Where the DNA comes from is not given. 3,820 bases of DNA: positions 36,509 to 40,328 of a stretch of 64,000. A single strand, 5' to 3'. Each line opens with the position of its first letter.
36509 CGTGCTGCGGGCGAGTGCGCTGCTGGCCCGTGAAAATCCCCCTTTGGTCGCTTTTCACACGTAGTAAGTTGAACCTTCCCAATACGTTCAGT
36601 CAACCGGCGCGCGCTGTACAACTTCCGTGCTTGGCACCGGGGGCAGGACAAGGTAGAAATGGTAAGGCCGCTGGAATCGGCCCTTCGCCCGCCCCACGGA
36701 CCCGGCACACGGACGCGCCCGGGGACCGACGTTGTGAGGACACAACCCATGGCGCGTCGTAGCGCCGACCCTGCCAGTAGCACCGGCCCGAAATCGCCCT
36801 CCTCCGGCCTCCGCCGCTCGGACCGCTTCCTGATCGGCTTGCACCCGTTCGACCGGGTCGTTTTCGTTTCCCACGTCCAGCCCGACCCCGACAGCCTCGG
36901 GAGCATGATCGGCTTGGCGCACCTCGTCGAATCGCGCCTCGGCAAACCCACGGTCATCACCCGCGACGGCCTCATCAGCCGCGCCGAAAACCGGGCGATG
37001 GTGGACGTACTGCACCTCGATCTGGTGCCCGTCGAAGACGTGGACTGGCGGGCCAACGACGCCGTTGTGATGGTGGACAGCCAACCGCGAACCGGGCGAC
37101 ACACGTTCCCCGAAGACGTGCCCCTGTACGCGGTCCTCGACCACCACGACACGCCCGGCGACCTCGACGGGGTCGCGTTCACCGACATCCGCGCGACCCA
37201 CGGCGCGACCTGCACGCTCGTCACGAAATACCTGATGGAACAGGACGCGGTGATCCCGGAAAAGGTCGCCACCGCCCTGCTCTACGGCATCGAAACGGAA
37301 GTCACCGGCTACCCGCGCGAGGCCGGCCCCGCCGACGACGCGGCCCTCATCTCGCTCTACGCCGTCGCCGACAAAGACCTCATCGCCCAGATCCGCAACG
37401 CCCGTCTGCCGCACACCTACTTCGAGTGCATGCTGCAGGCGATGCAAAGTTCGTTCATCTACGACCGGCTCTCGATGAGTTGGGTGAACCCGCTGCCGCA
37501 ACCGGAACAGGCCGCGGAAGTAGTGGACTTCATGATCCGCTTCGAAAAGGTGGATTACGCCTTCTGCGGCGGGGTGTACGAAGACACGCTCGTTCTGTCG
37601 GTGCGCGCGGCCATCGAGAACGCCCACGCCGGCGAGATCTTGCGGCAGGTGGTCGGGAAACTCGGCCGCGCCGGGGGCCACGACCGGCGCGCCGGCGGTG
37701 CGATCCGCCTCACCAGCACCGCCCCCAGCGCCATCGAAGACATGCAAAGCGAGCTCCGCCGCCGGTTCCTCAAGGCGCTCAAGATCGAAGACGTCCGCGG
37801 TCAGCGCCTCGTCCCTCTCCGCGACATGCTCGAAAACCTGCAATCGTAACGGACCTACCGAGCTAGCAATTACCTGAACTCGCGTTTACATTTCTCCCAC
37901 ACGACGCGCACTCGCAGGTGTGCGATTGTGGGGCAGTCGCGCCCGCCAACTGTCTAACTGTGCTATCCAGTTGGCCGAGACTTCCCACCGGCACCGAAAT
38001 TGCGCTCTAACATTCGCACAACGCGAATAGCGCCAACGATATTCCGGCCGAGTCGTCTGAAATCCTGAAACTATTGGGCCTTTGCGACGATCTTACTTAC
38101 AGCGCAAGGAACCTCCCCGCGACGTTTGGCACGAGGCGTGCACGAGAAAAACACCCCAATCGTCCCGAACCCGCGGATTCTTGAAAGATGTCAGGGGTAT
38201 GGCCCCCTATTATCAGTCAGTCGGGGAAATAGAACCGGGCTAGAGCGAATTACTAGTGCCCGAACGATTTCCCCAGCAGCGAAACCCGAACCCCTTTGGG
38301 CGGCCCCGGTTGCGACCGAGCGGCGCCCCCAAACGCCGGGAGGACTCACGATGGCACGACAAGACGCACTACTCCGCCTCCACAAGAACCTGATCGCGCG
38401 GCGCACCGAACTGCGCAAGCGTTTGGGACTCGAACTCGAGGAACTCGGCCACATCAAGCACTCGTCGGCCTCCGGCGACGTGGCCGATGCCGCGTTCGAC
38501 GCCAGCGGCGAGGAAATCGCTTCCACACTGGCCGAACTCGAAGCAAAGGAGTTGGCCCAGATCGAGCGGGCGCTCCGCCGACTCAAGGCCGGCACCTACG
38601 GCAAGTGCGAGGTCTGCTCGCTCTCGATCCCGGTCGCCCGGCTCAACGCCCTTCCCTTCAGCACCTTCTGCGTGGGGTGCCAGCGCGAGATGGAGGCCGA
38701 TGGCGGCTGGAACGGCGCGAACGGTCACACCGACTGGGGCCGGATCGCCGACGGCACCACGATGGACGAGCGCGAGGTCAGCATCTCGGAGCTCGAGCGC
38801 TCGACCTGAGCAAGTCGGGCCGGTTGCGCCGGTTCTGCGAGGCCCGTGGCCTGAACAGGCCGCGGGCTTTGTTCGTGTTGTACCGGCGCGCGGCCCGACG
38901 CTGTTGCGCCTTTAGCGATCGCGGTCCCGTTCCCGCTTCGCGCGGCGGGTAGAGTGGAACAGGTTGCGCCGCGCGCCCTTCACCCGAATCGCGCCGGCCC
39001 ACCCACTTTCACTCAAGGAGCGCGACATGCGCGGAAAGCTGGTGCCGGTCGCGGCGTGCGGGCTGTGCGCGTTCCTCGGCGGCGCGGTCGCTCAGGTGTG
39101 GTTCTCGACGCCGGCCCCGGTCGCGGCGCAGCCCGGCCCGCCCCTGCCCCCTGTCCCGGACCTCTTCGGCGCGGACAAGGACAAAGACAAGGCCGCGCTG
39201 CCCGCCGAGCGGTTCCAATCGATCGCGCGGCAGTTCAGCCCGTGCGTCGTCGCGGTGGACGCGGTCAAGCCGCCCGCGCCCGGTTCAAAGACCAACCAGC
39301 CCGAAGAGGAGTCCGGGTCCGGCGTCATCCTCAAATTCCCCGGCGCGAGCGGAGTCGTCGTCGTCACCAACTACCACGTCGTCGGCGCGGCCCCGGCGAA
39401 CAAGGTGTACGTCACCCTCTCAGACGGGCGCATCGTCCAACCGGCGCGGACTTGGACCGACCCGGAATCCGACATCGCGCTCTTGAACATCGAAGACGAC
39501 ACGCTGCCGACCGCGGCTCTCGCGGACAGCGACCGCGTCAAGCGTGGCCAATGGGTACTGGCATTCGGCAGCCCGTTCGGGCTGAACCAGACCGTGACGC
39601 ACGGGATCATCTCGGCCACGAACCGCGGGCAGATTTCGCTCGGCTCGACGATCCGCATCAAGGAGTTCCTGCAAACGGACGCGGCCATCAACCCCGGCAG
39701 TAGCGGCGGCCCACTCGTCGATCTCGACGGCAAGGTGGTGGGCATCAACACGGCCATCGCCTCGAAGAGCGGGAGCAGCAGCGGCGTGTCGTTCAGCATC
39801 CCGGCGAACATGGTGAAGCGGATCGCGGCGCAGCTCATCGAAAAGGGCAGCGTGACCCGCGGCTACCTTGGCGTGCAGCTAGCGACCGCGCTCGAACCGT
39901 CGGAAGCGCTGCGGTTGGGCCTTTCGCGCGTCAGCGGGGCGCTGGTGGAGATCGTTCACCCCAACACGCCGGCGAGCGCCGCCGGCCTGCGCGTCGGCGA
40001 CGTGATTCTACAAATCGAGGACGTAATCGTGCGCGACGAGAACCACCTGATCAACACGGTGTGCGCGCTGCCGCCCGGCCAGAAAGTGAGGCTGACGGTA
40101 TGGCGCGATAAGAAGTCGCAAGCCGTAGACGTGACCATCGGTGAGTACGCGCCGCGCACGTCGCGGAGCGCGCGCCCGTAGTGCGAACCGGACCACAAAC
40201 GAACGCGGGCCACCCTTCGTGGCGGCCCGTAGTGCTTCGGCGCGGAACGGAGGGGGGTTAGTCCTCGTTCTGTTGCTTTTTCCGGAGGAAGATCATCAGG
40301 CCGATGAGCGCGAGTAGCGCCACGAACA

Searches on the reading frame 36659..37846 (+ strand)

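Call 67: search_protein_families(library=padloc, proteins=[window:36659-37846:+], max_evalue=0.0001)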
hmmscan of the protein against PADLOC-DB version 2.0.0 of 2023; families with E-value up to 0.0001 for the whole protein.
window:36659-37846:+ (396 aa): 0 families

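Call 68: search_protein_families(library=pfam, proteins=[window:36659-37846:+], max_evalue=0.0001)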
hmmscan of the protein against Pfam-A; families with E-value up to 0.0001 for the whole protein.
window:36659-37846:+ (396 aa): 1 family
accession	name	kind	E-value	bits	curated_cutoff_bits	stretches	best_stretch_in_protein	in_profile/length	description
PF01368.27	DHH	-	4.3e-11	43.6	28.1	1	67-211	2-125/125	DHH family, N-terminal domain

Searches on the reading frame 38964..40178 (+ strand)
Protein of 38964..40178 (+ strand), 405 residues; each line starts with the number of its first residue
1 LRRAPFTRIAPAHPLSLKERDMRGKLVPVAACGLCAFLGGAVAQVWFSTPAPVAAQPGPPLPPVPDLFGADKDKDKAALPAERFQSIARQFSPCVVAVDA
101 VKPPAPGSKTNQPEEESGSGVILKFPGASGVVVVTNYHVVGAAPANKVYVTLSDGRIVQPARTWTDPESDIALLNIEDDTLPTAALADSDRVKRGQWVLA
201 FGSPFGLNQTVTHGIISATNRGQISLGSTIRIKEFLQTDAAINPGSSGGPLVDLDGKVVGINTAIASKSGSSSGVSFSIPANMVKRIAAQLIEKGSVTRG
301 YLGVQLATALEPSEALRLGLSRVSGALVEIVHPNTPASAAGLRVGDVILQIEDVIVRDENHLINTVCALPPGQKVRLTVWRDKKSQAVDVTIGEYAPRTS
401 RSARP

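Call 67: search_protein_families(library=padloc, proteins=[window:38964-40178:+], max_evalue=0.0001)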
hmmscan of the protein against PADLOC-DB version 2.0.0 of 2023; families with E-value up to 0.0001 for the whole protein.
window:38964-40178:+ (405 aa): 5 families
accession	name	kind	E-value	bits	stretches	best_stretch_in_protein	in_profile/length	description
PDLC02960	RT-Protease_XI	-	3.6e-13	47.3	1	117-287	349-503/506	single gene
PDLC02959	RT-Protease_XI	-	1.9e-12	44.9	1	111-286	345-506/510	single gene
PDLC05022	PDC-S45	-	4.4e-05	20.6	0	110-155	31-79/293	-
PDLC03855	LmuA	-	6.1e-05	20.5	1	111-275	15-183/425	-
PDLC04593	PDC-M35A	-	6.9e-05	20.7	0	165-262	79-178/216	-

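Call 68: search_protein_families(library=pfam, proteins=[window:38964-40178:+], max_evalue=0.0001)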
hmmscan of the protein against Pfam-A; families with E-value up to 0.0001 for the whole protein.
window:38964-40178:+ (405 aa): 5 families
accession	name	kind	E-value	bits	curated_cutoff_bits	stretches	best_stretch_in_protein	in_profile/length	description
PF13365.12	Trypsin_2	-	1.2e-29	104.3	27.6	1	118-261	1-144/144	Trypsin-like peptidase domain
PF00089.32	Trypsin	-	1.4e-15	58.1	20.6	1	132-285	36-217/220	Trypsin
PF13180.12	PDZ_2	-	1.2e-14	54.8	27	1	300-392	1-80/80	PDZ domain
PF17820.7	PDZ_6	-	3e-09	36.9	27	1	331-381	5-54/54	PDZ domain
PF00595.29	PDZ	-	3.5e-06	27.8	23.2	1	296-379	7-80/81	PDZ domain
